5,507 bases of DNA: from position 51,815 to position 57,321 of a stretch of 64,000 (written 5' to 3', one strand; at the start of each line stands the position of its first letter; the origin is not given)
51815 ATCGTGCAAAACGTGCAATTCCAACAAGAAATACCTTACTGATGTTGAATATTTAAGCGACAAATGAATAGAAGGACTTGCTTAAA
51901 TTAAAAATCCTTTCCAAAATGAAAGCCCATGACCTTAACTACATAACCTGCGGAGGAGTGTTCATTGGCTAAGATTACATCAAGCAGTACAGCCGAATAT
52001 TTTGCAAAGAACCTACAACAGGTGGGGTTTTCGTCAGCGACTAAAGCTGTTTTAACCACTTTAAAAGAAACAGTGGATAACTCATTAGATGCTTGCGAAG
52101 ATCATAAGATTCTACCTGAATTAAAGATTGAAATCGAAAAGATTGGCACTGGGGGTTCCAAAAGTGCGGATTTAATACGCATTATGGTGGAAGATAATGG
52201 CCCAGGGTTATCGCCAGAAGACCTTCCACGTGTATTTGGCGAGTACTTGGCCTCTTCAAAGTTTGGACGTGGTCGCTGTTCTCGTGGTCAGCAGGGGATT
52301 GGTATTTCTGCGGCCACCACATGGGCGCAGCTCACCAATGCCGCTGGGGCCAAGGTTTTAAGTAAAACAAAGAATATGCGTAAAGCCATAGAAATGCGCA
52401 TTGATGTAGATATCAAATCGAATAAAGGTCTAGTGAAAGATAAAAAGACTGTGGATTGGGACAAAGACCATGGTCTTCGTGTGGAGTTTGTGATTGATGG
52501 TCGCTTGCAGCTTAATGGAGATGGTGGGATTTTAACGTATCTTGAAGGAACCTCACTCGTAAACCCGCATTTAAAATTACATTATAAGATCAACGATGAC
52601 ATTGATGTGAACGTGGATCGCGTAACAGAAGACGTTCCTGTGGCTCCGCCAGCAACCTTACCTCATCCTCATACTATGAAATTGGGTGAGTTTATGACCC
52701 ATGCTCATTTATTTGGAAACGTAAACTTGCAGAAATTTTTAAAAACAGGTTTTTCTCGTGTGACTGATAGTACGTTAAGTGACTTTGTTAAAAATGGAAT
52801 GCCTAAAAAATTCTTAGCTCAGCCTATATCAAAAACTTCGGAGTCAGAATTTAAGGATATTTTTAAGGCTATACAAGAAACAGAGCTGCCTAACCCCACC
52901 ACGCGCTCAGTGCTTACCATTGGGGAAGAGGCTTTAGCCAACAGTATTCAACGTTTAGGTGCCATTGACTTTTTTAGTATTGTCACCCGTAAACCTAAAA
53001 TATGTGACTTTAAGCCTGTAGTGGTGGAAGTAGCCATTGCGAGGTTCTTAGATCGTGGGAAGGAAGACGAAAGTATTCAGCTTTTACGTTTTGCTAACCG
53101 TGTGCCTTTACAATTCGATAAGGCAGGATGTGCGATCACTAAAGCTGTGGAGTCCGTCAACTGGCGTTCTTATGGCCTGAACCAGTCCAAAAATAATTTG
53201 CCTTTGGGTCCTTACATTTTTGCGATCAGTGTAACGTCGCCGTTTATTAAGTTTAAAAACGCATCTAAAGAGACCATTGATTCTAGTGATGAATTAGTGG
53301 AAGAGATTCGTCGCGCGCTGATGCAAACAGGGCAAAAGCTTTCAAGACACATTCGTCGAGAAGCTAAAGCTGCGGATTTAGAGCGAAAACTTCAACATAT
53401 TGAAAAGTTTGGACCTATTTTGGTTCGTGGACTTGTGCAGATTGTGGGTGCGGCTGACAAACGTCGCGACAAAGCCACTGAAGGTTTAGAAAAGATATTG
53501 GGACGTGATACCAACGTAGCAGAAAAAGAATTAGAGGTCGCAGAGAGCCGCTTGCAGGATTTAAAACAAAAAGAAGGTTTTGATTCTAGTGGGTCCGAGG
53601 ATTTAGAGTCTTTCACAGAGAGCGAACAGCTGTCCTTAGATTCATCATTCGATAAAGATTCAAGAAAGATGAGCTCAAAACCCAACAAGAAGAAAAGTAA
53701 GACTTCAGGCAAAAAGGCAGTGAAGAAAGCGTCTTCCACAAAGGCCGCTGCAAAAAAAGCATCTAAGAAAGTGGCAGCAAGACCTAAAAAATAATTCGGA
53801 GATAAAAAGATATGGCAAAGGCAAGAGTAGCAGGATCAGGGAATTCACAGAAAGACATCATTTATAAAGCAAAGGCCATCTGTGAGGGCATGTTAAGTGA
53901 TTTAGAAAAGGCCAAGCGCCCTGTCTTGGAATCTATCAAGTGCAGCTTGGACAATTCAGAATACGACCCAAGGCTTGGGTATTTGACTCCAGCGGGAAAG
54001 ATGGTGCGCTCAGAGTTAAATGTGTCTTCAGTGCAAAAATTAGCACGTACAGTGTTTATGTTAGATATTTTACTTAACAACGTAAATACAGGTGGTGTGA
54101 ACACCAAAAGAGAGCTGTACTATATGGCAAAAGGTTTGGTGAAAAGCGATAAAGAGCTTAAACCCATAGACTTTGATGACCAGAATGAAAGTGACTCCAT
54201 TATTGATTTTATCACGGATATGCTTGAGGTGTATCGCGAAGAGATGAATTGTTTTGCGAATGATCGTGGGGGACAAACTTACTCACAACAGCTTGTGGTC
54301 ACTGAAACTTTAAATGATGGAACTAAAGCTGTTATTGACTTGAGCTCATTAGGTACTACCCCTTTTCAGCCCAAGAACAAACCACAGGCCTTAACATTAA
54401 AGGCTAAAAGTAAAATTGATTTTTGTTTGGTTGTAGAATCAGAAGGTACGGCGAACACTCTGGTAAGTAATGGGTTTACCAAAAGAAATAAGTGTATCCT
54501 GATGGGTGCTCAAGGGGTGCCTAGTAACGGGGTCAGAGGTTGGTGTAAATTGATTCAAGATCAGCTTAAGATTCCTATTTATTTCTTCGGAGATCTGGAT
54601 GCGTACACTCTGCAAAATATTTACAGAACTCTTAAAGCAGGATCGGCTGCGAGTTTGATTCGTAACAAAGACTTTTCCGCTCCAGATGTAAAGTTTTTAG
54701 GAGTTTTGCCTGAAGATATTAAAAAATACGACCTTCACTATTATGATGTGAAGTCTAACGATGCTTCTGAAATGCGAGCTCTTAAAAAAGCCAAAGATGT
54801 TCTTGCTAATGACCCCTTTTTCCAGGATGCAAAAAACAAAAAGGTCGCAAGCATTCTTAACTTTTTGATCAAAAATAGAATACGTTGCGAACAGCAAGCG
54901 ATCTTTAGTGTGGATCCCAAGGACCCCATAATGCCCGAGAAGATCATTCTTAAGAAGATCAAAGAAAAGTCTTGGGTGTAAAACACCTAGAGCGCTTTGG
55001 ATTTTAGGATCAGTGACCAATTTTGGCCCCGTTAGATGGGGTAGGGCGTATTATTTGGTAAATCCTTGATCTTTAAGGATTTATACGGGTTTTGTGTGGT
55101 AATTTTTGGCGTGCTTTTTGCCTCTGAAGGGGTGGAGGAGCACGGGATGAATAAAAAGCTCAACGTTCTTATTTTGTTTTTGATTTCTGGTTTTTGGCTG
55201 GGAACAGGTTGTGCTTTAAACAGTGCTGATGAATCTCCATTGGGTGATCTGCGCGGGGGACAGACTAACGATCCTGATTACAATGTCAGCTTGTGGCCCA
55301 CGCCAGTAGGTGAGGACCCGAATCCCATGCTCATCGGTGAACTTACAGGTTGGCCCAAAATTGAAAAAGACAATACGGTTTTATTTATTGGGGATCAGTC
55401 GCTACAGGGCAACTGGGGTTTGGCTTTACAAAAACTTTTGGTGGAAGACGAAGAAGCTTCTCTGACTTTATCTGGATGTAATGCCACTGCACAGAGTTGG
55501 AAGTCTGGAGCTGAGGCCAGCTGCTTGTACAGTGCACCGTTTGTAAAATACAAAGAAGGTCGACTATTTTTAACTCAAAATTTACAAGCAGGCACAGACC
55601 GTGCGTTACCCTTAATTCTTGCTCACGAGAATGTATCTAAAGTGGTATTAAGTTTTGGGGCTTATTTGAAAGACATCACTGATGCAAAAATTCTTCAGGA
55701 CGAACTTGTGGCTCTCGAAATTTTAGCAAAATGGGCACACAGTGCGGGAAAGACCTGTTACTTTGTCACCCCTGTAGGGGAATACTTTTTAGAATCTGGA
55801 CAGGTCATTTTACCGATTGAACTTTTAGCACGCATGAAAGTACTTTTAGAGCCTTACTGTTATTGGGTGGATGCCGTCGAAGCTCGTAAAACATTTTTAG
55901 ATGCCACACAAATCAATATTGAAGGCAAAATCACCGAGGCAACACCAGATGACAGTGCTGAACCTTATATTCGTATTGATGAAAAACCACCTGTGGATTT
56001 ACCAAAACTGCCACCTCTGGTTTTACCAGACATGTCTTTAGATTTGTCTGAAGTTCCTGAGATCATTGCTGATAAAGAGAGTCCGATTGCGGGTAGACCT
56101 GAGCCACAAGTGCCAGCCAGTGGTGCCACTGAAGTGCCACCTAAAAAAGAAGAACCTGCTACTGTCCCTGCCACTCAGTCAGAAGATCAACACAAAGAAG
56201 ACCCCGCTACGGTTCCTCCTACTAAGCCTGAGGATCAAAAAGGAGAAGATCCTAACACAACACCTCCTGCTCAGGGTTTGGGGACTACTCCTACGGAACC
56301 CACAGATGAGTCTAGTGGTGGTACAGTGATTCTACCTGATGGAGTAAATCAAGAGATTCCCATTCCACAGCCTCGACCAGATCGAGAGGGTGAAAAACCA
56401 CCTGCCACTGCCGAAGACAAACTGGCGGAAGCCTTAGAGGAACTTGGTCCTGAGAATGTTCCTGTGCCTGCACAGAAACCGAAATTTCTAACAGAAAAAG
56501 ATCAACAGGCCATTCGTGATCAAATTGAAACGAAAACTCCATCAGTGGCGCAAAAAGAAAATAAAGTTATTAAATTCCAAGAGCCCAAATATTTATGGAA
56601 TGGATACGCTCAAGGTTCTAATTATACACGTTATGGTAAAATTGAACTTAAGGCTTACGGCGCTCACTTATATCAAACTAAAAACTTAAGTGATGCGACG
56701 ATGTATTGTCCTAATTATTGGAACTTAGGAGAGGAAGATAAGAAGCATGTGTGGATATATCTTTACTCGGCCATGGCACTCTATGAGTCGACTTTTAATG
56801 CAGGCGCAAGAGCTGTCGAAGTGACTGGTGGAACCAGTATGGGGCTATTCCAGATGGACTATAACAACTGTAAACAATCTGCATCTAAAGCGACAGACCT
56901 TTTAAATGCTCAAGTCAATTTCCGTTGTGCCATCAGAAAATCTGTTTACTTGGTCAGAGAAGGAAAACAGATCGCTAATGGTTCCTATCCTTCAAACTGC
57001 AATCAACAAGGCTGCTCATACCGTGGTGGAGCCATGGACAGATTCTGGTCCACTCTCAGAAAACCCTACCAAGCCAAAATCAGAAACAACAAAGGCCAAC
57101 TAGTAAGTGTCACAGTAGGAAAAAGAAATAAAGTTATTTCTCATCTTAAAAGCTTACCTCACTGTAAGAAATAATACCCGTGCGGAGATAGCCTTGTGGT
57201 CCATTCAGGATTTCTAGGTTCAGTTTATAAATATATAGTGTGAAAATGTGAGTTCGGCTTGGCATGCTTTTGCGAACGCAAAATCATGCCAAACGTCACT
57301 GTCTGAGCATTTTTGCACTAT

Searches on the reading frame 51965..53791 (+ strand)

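Call 89: search_protein_families(library=pfam, proteins=[window:51965-53791:+], max_evalue=0.001)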
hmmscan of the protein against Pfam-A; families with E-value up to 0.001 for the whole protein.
window:51965-53791:+ (609 aa): 3 families
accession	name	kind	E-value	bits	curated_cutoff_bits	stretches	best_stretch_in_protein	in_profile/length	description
PF09239.17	Topo-VIb_trans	-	6.7e-46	156.4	24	1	311-474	1-158/159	Topoisomerase VI B subunit, transducer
PF02518.31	HATPase_c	-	9.2e-09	36.2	26.4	1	32-122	9-85/111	Histidine kinase-, DNA gyrase B-, and HSP90-like ATPase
PF13589.12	HATPase_c_3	-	2.4e-08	34.5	25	1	32-159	6-118/137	Histidine kinase-, DNA gyrase B-, and HSP90-like ATPase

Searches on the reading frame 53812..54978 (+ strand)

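Call 89: search_protein_families(library=pfam, proteins=[window:53812-54978:+], max_evalue=0.001)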
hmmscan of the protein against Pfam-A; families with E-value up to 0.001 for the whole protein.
window:53812-54978:+ (389 aa): 2 families
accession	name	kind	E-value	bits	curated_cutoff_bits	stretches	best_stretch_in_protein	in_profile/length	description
PF21180.3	TOP6A-Spo11_Toprim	-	2.4e-38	132.2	24.1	1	204-370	1-159/170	Topoisomerase 6 subunit A/Spo11, Toprim domain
PF04406.19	TP6A_N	-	5.2e-15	55.5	26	1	75-146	1-61/62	Type IIB DNA topoisomerase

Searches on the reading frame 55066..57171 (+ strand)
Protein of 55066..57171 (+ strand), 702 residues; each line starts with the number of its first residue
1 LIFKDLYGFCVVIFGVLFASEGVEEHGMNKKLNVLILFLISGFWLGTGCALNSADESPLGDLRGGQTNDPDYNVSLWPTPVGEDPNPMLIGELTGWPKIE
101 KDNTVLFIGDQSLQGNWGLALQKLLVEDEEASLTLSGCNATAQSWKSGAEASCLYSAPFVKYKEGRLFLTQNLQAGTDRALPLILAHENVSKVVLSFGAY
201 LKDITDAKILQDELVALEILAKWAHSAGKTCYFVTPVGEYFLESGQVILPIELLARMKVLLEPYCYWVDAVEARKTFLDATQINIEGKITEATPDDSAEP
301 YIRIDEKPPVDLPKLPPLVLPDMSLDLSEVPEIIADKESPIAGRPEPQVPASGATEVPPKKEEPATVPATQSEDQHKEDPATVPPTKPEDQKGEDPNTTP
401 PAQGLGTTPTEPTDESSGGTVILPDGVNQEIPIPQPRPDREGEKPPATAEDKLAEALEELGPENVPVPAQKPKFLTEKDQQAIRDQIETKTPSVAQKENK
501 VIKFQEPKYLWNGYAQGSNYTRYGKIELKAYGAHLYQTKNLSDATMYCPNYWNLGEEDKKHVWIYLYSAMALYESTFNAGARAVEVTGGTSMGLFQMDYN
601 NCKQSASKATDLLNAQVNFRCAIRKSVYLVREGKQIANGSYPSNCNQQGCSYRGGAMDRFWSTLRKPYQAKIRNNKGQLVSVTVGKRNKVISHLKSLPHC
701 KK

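Call 67: find_homologous_proteins(query=window:55066-57171:+, max_evalue=1e-80)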
Query window:55066-57171:+ (702 aa): 5 proteins with E <= 1e-80 among 8000 candidates.
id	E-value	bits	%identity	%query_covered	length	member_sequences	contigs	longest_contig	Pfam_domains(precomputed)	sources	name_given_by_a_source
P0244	0.0e+0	1386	91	96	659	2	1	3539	-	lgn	-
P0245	0.0e+0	1129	74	93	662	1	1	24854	-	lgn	-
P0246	8.7e-281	952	64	95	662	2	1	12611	-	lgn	-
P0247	8.6e-248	842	56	99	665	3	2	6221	-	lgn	-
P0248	1.0e-219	750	53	96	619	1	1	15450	-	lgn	-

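Call 68: find_encoding_contigs(protein=P0245, flank=10000, max_places=2)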
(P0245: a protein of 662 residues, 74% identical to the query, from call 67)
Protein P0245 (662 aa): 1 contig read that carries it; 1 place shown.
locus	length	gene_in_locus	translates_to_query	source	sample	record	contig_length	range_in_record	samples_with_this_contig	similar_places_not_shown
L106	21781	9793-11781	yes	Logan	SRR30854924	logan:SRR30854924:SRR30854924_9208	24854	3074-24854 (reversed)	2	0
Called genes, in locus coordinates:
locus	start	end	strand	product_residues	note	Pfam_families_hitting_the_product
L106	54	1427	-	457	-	PF01565:FAD_binding_4, PF02913:FAD-oxidase_C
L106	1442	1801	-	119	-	PF01627:Hpt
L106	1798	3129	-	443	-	PF00512:HisKA, PF02518:HATPase_c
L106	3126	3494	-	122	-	PF00072:Response_reg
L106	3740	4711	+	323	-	PF00478:IMPDH (faint), PF03060:NMO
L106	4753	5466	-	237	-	-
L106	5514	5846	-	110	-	PF00462:Glutaredoxin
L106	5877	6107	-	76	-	PF01722:BolA (weak)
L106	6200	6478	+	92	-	PF01844:HNH, PF14279:HNH_5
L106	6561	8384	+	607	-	PF02518:HATPase_c, PF13589:HATPase_c_3, PF09239:Topo-VIb_trans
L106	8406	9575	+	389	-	PF04406:TP6A_N, PF21180:TOP6A-Spo11_Toprim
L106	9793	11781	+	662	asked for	-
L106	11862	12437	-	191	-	-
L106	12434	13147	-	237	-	PF03099:BPL_LplA_LipB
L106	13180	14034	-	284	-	PF02749:QRPTase_N, PF01729:QRPTase_C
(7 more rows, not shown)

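Call 69: find_encoding_contigs(protein=P0244, flank=5000, max_places=2)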
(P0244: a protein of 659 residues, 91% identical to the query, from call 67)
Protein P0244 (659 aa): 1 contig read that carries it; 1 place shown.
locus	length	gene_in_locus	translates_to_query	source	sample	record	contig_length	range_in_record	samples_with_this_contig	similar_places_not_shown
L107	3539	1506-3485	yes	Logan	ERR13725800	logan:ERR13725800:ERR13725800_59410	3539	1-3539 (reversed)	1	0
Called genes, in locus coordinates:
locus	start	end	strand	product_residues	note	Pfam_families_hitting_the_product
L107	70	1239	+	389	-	PF04406:TP6A_N, PF21180:TOP6A-Spo11_Toprim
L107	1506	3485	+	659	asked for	-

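Call 89: search_protein_families(library=pfam, proteins=[window:55066-57171:+], max_evalue=0.001)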
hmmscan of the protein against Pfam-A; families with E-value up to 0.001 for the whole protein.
window:55066-57171:+ (702 aa): 1 family
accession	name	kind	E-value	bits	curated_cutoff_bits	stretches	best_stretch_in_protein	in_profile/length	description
PF18896.5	SLT_3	-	0.00049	20.9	27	0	567-623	17-75/89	Lysozyme like domain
